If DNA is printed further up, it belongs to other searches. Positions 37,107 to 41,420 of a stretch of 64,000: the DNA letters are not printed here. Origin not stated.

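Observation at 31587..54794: Shared 21-bp-periodic operator at four promoters defines a putative LytTR regulon linking gas sensing to surface glycan and adhesin production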

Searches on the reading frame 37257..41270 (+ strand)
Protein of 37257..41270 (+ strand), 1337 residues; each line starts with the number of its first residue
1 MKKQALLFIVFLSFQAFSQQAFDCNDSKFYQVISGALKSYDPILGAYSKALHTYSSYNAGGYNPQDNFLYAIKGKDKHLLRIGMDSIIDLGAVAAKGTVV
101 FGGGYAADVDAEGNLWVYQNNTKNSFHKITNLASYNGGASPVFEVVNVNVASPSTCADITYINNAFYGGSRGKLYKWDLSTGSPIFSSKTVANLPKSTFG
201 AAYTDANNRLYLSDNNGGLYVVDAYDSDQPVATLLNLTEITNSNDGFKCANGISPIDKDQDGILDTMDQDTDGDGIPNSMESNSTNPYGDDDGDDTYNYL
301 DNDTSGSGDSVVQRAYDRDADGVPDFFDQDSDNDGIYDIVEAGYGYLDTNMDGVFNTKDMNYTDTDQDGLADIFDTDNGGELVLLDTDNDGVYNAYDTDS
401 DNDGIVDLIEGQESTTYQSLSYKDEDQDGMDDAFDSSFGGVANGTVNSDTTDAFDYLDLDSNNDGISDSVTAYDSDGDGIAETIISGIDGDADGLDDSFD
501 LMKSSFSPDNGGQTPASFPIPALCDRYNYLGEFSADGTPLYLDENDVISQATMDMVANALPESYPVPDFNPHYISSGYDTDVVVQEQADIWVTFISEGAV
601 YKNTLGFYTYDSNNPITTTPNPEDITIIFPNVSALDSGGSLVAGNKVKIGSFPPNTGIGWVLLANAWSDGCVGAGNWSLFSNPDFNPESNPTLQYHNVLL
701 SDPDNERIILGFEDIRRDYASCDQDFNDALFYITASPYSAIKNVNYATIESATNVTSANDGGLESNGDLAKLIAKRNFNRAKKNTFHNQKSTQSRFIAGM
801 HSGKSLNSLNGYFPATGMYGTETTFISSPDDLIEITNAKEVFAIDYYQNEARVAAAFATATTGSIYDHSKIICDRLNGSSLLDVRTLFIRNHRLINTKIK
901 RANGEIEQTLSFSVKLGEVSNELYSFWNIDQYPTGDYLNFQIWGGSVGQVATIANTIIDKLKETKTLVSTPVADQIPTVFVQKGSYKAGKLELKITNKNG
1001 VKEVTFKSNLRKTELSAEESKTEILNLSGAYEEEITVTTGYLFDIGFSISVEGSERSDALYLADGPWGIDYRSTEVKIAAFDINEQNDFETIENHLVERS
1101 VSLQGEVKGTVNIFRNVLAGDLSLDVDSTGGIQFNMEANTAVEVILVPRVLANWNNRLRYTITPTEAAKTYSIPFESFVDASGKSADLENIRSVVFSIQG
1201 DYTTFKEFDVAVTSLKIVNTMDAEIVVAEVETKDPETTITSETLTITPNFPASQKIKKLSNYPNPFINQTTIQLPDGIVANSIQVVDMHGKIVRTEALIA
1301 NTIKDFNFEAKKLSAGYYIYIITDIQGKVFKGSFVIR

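Call 6: search_protein_families(library=pfam, proteins=[window:37257-41270:+])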
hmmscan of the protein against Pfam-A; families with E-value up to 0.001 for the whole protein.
window:37257-41270:+ (1337 aa): 3 families
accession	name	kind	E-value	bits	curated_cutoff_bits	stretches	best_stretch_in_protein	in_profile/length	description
PF21959.2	DUF6923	-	1.9e-24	87.2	27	1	53-250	33-233/234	Repeat of unknown function (DUF6923)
PF13448.11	DUF4114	-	1.3e-17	64.9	27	1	652-735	1-84/85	Domain of unknown function (DUF4114)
PF18962.6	Por_Secre_tail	-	4.7e-07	30.4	27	1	1262-1330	2-70/75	Secretion system C-terminal sorting domain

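Call 35: search_protein_families(library=ncbifam, proteins=[window:37257-41270:+], max_evalue=0.001)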
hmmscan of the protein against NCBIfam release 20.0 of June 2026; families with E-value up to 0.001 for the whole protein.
window:37257-41270:+ (1337 aa): 2 families
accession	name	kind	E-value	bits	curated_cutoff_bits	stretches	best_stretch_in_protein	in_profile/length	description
TIGR04183.1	Por_Secre_tail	domain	4.9e-06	26.4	23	1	1262-1336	2-71/72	T9SS type A sorting domain-containing protein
NF047638.1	throspo3_MtsC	equivalog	9.2e-06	24.8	350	1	290-450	125-280/428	cell-cell cohesion MYXO-CTERM protein MtsC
